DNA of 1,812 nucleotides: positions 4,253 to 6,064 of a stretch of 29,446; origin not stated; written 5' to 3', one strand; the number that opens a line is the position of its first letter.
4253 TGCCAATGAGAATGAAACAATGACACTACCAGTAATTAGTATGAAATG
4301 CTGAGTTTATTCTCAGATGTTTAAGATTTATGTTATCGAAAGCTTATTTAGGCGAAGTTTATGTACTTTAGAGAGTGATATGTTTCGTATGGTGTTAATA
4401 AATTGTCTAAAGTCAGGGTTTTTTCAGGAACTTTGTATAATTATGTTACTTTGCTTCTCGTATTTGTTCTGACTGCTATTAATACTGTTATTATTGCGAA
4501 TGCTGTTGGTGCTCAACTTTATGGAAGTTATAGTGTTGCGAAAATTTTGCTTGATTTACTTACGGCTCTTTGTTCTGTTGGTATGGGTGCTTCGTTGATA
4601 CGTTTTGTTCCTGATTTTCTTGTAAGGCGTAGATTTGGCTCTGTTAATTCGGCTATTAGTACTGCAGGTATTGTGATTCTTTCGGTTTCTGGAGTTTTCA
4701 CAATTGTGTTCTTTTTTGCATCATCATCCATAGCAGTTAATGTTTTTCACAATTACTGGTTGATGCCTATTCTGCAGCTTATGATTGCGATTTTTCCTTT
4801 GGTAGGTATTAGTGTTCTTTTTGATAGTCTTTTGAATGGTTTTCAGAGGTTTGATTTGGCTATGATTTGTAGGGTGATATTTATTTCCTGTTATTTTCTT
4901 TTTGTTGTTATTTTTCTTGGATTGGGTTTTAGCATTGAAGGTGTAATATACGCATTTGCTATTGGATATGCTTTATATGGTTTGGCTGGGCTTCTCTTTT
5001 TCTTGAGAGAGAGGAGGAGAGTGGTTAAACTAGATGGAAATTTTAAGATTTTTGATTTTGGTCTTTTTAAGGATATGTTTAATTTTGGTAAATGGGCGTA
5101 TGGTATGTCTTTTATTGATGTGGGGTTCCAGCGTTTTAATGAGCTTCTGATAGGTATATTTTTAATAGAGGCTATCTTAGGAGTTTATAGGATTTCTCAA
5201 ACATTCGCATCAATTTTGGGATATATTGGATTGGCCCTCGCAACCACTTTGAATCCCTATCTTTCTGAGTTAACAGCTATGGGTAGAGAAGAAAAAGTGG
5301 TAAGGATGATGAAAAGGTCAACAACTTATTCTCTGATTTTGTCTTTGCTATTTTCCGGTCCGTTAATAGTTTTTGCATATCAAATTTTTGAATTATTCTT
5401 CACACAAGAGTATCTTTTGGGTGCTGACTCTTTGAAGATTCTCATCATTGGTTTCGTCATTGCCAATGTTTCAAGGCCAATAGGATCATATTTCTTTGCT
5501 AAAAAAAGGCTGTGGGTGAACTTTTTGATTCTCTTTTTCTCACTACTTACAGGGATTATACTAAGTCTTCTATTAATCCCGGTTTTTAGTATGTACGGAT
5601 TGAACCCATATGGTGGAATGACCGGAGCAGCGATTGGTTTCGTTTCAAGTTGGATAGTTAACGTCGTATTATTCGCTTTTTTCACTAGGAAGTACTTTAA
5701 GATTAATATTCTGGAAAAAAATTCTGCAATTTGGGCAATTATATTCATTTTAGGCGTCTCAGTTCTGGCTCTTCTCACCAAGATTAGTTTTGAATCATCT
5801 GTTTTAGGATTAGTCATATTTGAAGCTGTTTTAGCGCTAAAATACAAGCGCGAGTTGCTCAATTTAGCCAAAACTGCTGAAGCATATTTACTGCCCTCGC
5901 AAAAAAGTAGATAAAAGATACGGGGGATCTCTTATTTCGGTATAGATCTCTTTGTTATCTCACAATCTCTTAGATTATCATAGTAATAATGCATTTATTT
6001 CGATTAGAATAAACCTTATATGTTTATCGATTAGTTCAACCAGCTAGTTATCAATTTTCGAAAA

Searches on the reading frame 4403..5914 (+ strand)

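Call 5: search_protein_families(library=pfam, proteins=[window:4403-5914:+], max_evalue=0.01)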
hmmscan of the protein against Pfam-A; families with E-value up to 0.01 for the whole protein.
window:4403-5914:+ (503 aa): 4 families
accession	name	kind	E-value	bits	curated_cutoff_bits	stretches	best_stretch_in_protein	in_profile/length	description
PF01943.22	Polysacc_synt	-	2.8e-15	56.9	28.2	1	9-290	4-273/274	Polysaccharide biosynthesis protein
PF13440.11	Polysacc_synt_3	-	7.1e-13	48.9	23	1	73-338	36-289/293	Polysaccharide biosynthesis protein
PF01554.23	MatE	-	6.5e-07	29.6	24.9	1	257-389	26-160/161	MatE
PF03023.19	MurJ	-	0.0032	16.6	27.4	1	31-463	1-437/451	Lipid II flippase MurJ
